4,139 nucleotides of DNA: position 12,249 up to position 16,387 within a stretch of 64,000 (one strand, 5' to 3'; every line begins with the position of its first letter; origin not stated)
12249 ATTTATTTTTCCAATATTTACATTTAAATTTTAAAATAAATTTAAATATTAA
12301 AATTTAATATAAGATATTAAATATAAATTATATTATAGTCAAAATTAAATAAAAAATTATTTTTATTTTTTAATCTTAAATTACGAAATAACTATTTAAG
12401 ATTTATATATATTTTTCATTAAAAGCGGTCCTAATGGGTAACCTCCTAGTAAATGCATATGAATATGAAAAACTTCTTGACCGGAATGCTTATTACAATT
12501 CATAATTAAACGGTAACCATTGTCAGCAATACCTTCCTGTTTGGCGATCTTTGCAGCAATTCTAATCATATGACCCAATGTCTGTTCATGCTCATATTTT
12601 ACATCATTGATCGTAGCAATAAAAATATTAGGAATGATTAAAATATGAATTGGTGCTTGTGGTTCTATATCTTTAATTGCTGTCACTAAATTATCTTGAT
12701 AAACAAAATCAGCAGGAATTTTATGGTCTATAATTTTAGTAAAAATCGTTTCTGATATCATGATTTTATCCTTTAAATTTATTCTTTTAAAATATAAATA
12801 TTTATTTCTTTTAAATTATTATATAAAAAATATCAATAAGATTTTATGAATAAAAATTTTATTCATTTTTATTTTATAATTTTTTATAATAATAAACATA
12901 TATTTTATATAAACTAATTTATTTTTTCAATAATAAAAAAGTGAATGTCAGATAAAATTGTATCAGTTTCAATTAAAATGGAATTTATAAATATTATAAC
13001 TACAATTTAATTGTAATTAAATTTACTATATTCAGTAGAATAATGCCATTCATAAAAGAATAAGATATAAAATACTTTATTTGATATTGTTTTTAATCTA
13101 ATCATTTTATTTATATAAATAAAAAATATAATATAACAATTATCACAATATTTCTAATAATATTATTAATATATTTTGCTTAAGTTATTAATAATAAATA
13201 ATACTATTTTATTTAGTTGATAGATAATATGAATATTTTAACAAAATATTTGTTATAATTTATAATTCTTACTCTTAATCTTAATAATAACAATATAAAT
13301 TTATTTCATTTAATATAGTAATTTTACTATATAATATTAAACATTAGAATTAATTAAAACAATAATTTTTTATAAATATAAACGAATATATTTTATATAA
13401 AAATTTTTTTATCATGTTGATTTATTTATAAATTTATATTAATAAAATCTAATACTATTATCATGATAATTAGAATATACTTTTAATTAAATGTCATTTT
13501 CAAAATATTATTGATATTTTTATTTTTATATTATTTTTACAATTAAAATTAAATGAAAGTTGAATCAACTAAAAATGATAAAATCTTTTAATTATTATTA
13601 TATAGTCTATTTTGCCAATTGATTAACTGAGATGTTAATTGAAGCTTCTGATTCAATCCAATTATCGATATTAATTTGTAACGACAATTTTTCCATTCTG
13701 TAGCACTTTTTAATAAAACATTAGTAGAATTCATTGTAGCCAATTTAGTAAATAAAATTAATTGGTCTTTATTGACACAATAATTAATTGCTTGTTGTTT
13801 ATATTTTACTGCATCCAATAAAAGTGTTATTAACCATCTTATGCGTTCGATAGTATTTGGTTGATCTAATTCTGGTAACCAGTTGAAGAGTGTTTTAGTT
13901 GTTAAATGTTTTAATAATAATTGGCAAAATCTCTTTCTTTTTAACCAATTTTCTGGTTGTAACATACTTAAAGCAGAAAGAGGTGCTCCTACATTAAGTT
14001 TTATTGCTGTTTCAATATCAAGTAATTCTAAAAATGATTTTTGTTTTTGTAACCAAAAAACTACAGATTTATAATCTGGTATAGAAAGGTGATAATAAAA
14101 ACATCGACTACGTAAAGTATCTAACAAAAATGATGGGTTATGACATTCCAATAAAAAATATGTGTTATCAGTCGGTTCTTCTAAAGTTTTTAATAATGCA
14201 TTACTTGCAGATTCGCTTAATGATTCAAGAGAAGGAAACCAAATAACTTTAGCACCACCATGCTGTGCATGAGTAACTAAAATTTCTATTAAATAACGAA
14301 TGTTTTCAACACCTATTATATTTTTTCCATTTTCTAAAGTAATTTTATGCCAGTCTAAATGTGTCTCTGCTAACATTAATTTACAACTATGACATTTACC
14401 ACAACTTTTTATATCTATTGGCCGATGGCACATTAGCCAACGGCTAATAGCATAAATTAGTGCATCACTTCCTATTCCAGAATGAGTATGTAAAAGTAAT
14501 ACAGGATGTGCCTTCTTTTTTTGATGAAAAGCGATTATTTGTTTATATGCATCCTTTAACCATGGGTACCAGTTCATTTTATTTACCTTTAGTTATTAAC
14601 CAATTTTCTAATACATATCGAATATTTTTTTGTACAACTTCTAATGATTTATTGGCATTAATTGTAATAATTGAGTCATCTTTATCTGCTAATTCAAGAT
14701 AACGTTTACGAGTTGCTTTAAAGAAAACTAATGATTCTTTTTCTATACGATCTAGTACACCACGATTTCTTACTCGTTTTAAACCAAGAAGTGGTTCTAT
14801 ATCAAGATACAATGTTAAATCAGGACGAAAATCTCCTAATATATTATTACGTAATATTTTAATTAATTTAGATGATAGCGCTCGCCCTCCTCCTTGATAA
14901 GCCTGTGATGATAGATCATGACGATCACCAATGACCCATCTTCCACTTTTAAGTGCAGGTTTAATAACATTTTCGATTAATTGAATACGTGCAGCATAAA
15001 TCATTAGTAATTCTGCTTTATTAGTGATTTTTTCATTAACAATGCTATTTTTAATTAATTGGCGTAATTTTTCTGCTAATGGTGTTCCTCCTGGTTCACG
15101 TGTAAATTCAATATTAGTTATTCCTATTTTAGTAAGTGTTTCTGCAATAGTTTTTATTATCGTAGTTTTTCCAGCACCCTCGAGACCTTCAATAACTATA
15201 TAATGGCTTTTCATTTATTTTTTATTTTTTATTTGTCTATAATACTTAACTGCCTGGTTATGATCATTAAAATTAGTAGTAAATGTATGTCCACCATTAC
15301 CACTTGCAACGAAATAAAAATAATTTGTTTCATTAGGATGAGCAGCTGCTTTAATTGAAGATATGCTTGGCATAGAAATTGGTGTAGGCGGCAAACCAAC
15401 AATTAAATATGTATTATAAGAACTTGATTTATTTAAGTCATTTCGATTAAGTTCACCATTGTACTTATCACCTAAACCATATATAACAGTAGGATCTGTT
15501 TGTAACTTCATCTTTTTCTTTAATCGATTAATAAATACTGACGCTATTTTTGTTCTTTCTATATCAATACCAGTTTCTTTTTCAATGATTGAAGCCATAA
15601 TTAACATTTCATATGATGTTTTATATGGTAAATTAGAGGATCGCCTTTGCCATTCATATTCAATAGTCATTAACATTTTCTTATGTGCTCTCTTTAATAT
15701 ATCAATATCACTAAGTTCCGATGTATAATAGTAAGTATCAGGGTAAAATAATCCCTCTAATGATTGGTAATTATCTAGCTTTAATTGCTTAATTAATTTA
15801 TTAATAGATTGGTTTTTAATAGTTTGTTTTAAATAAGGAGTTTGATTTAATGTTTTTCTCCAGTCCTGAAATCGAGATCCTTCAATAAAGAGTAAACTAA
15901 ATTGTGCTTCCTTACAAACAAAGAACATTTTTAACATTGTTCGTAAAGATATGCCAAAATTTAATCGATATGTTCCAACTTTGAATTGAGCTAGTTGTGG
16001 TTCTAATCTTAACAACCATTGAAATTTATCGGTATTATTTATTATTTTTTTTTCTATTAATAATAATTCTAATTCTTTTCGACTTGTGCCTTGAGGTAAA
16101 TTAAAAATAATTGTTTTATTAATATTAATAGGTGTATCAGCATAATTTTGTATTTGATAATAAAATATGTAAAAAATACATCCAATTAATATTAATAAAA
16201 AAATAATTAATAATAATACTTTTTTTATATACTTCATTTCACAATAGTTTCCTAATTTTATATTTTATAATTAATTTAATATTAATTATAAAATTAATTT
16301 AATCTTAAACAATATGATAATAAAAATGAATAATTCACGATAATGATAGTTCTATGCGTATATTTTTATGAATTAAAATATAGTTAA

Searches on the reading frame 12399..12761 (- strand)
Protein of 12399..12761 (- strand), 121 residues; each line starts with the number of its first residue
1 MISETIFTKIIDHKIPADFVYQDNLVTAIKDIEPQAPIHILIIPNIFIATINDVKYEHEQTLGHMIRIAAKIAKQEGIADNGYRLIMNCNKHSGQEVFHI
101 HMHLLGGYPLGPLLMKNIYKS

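Call 45: search_protein_families(library=ncbifam, proteins=[window:12399-12761:-], max_evalue=0.00001)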
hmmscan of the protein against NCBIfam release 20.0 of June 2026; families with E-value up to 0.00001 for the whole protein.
window:12399-12761:- (121 aa): 2 families
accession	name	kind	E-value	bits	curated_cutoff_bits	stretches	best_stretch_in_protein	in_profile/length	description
NF007965.0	PRK10687.1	equivalog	9.5e-60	199.9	206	1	1-117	1-117/119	purine nucleoside phosphoramidase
NF045834.1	M_plasma_HinT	exception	5.7e-22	78.5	130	1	6-105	1-99/102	histidine triad protein HinT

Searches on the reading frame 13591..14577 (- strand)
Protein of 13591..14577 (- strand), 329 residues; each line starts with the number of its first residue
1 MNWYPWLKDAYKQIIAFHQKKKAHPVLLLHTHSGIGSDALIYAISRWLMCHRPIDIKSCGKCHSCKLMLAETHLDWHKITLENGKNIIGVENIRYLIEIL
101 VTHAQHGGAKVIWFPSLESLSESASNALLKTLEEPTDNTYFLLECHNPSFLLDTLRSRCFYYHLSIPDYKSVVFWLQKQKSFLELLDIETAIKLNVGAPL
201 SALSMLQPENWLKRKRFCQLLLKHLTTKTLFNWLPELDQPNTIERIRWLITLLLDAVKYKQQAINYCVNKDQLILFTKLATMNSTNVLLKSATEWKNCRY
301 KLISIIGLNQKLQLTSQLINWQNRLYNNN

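Call 45: search_protein_families(library=ncbifam, proteins=[window:13591-14577:-], max_evalue=0.00001)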
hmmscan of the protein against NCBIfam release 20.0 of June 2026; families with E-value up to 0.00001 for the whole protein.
window:13591-14577:- (329 aa): 54 families (the best 25 are shown)
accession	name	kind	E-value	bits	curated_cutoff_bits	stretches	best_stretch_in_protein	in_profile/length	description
NF005941.0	PRK07993.1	equivalog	9.2e-119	396.9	477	1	1-326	1-324/334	DNA polymerase III subunit delta'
NF005362.0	PRK06871.1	equivalog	3.3e-73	246.7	456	1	2-319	3-318/327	DNA polymerase III subunit delta'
NF004310.0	PRK05707.1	equivalog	2e-58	198.3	280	1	3-322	4-322/328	DNA polymerase III subunit delta'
TIGR00678.1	holB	equivalog_domain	3.7e-47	160.4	180.6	1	13-201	3-187/188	DNA polymerase III subunit delta'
NF004759.0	PRK06090.1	equivalog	1.5e-45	156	457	1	2-320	3-312/319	DNA polymerase III subunit delta'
NF006430.0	PRK08699.1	equivalog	5.9e-34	117.5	481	1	4-324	3-320/325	DNA polymerase III subunit delta'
NF005408.0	PRK06964.1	equivalog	4.3e-30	105.2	483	2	87-253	111-276/342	DNA polymerase III subunit delta'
NF005926.0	PRK07940.1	equivalog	1.7e-23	83.6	300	1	32-181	45-188/394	DNA polymerase III subunit delta'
NF005972.1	PRK08058.1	equivalog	9.1e-23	80.9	340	1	18-276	22-276/328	DNA polymerase III subunit delta'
NF005677.0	PRK07471.1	equivalog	8.2e-22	77.8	252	1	10-221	27-254/366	DNA polymerase III subunit delta'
NF006447.0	PRK08769.1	equivalog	2.2e-20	73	348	1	4-209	6-212/319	DNA polymerase III subunit delta'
NF004047.0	PRK05564.1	equivalog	5.7e-20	71.5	282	1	84-322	69-311/313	DNA polymerase III subunit delta'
TIGR02397.1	dnaX_nterm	equivalog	6.7e-20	71.6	250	1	19-176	31-185/355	DNA polymerase III subunit gamma/tau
NF005638.0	PRK07399.1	subfamily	8.4e-18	64.5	230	1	82-207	101-225/317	DNA polymerase III subunit delta'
NF004488.0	PRK05818.1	equivalog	1.2e-16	61.3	218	1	22-185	6-164/261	DNA polymerase III subunit delta'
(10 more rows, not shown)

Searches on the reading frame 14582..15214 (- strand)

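Call 45: search_protein_families(library=ncbifam, proteins=[window:14582-15214:-], max_evalue=0.00001)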
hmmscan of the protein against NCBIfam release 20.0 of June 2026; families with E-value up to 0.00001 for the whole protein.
window:14582-15214:- (211 aa): 2 families
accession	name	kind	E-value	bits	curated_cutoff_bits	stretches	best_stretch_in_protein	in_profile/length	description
TIGR00041.1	DTMP_kinase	equivalog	7.1e-61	205.3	83.25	1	2-198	3-196/196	dTMP kinase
NF005923.0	PRK07933.1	equivalog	5.9e-08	32.3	193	1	6-155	3-157/213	dTMP kinase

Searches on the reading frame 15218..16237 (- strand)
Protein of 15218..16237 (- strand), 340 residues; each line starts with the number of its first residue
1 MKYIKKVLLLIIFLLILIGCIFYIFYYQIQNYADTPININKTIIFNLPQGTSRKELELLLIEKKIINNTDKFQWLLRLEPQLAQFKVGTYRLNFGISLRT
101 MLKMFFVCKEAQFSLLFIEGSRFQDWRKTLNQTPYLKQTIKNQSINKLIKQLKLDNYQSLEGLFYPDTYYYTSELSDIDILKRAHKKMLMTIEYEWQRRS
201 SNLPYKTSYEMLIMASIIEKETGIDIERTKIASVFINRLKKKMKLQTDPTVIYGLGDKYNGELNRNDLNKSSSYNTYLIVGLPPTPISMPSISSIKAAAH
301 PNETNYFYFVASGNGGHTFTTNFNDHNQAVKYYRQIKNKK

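Call 45: search_protein_families(library=ncbifam, proteins=[window:15218-16237:-], max_evalue=0.00001)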
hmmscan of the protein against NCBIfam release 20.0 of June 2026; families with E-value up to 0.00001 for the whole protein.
window:15218-16237:- (340 aa): 2 families
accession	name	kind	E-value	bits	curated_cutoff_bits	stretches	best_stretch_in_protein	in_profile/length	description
NF007619.0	PRK10270.1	equivalog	2.2e-117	391.9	532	1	4-338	1-336/340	cell division protein YceG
TIGR00247.1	TIGR00247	hypoth_equivalog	1.9e-110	369.2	103.4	1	5-340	2-347/347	endolytic transglycosylase MltG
